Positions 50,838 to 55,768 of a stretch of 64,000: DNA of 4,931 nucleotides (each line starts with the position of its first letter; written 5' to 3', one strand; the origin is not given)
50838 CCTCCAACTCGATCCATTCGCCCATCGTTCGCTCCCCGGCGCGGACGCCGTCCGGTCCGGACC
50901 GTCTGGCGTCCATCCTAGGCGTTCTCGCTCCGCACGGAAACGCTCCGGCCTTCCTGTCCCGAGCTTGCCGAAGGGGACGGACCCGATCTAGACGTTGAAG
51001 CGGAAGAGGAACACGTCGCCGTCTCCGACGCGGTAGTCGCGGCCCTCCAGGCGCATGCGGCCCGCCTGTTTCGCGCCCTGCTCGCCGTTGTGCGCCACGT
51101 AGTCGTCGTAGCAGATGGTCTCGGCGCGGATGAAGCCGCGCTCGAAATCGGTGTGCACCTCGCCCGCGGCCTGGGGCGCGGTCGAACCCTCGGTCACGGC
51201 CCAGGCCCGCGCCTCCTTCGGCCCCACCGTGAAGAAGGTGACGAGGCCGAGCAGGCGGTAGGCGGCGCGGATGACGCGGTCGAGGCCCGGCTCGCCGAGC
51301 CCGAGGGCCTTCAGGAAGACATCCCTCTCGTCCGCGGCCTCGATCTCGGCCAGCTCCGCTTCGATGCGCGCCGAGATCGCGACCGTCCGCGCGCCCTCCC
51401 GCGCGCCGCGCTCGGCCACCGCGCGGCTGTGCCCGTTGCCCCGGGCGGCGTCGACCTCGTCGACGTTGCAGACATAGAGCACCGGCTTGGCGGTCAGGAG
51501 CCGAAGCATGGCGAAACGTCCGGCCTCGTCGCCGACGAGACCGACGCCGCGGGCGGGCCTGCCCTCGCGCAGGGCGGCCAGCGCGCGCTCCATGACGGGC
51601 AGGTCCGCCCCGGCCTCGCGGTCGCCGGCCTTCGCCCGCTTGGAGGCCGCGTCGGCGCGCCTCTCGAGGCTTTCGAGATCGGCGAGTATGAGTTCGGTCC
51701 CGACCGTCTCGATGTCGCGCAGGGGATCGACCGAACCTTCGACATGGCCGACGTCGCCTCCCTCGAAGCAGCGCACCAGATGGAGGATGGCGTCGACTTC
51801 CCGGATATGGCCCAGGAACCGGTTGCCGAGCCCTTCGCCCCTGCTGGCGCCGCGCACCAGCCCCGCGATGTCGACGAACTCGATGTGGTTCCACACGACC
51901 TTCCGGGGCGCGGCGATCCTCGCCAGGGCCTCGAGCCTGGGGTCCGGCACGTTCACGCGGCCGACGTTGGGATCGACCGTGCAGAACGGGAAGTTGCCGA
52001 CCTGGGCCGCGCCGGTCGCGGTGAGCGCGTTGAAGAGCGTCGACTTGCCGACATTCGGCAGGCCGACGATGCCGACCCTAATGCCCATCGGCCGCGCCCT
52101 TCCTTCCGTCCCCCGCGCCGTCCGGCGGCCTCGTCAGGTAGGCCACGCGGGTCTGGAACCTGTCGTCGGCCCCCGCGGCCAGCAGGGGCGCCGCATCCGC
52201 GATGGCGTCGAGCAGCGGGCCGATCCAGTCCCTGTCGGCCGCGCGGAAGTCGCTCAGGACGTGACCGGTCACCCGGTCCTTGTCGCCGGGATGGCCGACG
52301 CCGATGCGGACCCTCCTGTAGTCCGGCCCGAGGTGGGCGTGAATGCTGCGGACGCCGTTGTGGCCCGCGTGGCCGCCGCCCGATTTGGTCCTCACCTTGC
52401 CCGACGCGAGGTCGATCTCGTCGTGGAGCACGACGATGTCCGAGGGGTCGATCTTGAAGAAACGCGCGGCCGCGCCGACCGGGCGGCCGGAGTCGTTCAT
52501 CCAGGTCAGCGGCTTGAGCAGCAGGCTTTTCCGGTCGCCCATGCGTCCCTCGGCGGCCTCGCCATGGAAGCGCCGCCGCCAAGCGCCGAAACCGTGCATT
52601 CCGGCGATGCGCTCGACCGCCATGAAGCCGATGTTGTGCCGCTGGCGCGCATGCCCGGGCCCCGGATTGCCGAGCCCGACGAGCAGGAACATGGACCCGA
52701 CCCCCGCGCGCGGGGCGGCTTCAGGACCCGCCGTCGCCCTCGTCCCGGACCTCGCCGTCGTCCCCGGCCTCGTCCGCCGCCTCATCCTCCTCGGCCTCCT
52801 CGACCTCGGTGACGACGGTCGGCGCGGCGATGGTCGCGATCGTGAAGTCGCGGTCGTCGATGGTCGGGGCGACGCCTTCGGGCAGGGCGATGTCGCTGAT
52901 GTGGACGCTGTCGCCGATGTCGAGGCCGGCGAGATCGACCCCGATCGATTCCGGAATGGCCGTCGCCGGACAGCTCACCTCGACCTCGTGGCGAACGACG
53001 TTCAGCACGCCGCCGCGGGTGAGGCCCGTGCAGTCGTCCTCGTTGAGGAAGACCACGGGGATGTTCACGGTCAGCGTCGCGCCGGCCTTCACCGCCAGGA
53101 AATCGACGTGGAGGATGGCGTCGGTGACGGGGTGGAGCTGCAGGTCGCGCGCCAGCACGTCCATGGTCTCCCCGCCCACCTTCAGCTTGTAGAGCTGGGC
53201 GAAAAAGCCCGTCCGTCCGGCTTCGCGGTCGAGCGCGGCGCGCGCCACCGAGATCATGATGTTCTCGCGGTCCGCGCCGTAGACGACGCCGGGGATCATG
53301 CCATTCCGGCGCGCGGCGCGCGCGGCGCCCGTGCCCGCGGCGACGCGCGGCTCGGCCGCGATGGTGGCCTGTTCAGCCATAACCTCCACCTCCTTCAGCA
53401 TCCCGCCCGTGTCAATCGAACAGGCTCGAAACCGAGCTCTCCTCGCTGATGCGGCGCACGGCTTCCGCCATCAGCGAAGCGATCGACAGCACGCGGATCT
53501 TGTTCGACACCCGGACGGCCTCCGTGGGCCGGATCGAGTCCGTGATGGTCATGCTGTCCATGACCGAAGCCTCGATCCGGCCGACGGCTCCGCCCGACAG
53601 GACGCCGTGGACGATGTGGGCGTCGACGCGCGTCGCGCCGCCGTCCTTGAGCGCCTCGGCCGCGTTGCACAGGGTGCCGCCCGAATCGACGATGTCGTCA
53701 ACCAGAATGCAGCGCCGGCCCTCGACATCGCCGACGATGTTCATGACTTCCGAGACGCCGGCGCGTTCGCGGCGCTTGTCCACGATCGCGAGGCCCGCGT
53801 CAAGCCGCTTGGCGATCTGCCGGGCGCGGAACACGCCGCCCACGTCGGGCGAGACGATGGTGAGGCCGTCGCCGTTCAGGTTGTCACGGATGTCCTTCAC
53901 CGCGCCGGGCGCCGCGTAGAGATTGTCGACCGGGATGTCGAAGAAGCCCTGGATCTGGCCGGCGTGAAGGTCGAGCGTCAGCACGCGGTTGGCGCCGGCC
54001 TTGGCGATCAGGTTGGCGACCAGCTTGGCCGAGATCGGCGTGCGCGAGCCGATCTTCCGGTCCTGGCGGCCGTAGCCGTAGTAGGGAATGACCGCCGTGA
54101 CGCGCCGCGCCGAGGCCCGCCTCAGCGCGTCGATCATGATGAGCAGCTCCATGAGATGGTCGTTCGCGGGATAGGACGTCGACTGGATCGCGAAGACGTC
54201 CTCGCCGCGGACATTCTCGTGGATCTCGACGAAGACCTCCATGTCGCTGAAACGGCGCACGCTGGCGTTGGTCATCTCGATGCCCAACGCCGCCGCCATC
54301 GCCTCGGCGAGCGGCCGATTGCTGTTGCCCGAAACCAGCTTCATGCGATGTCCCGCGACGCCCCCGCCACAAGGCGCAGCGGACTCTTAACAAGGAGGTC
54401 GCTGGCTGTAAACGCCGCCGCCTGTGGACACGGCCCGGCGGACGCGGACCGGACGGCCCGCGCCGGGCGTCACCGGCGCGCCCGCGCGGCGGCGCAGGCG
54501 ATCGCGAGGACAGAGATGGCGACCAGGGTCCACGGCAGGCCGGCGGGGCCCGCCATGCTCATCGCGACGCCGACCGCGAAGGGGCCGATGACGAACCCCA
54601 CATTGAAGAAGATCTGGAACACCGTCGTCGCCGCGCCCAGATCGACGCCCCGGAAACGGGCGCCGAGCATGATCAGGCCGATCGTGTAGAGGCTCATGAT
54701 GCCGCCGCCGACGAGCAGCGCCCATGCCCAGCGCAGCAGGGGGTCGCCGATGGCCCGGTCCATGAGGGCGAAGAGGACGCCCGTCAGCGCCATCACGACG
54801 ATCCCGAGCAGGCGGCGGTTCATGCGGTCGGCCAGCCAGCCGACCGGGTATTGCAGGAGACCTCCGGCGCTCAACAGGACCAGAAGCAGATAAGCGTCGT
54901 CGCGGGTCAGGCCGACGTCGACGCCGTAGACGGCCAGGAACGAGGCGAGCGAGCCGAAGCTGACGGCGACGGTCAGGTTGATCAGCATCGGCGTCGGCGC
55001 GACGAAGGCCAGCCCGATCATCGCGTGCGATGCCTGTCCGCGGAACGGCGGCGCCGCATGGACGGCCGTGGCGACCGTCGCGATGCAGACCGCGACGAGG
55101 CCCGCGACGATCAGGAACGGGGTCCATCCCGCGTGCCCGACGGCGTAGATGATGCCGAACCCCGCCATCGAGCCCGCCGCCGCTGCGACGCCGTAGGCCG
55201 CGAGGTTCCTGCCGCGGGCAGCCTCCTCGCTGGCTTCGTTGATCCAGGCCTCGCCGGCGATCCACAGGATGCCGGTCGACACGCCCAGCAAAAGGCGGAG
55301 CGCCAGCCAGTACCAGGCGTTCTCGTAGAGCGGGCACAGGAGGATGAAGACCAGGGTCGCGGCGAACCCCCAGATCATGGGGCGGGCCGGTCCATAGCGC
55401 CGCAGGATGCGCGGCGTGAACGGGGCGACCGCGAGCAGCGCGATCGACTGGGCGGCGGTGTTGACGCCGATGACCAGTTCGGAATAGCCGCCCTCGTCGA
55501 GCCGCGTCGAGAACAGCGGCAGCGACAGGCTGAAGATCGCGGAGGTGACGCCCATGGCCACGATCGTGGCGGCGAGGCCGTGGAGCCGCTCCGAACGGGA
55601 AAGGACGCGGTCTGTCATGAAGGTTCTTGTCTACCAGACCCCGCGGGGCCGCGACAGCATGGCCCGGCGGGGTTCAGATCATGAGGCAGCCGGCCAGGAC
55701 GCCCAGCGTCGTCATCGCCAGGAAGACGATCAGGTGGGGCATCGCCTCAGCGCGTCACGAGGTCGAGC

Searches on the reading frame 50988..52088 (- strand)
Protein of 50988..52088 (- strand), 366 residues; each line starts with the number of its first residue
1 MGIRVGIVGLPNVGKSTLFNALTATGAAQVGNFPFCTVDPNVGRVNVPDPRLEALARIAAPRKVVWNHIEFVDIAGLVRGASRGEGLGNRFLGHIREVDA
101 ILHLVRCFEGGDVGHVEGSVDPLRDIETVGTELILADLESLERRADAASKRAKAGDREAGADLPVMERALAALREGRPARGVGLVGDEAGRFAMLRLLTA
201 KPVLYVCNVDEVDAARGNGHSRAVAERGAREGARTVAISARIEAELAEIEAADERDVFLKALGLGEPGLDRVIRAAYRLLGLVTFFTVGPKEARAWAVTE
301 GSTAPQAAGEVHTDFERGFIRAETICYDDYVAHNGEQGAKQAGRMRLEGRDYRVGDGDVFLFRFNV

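Call 30: search_protein_families(library=pfam, proteins=[window:50988-52088:-], max_evalue=0.0001)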
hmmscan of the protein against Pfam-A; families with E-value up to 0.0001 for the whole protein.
window:50988-52088:- (366 aa): 3 families
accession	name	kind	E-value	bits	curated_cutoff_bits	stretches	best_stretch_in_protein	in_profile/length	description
PF06071.19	YchF-GTPase_C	-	3e-35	120.6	27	1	282-365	1-84/84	Protein of unknown function (DUF933)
PF01926.29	MMR_HSR1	-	4.2e-23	82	21.9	1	4-108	1-85/113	50S ribosome-binding GTPase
PF02421.24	FeoB_N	-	2.4e-09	37.3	27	1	4-47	2-44/156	Ferrous iron transport protein B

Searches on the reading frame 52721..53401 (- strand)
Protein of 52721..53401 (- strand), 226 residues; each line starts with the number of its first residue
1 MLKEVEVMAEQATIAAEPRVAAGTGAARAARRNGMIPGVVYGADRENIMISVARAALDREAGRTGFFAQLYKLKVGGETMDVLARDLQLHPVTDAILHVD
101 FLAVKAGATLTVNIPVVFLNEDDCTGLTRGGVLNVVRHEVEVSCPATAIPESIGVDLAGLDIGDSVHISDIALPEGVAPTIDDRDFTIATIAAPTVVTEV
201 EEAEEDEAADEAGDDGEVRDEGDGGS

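Call 31: search_protein_families(library=pfam, proteins=[window:52721-53401:-], max_evalue=0.0001)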
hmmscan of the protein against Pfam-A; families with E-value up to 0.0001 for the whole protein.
window:52721-53401:- (226 aa): 2 families
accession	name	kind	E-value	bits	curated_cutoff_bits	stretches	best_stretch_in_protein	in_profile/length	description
PF14693.11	Ribosomal_TL5_C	-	4.5e-28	97.9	27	1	110-194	2-83/84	Ribosomal protein TL5, C-terminal domain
PF01386.24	Ribosomal_L25p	-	7.9e-22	78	23.6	1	14-101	1-82/82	Ribosomal L25p family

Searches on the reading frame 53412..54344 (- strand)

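Call 31: search_protein_families(library=pfam, proteins=[window:53412-54344:-], max_evalue=0.0001)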
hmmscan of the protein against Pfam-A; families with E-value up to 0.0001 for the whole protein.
window:53412-54344:- (310 aa): 3 families
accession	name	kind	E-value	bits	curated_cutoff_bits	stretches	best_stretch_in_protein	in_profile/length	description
PF13793.12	Pribosyltran_N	-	2.4e-52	176.2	25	1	1-117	1-117/117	N-terminal domain of ribose phosphate pyrophosphokinase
PF14572.12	Pribosyl_synth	-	7.8e-25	88.3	27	1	200-309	74-183/184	Phosphoribosyl synthetase-associated domain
PF00156.33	Pribosyltran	-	1.3e-22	80.3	26.3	1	148-266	18-144/158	Phosphoribosyl transferase domain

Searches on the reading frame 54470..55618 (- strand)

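Call 31: search_protein_families(library=pfam, proteins=[window:54470-55618:-], max_evalue=0.0001)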
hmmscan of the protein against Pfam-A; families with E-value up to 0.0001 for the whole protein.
window:54470-55618:- (382 aa): 3 families
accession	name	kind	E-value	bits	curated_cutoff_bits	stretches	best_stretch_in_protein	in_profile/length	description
PF07690.21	MFS_1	-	9.6e-28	97.5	33.4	2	21-252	4-247/347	Major Facilitator Superfamily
PF12832.13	MFS_1_like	-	4.7e-10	39.5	25.2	1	14-160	216-364/373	MFS_1 like family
PF00083.30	Sugar_tr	-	3.8e-05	23.2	22.3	1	46-184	44-189/452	Sugar (and other) transporter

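Call 79: search_protein_families(library=ncbifam, proteins=[window:54470-55618:-], max_evalue=0.00001)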
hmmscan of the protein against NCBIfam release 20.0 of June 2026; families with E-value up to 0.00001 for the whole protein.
window:54470-55618:- (382 aa): 2 families
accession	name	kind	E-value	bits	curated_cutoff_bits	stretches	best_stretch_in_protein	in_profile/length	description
NF002962.0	PRK03633.1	equivalog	1.8e-10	40.5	361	1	23-368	19-360/382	MFS transporter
TIGR00880.1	2_A_01_02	superfamily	7.5e-09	35.8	131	1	57-184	7-136/141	multidrug resistance protein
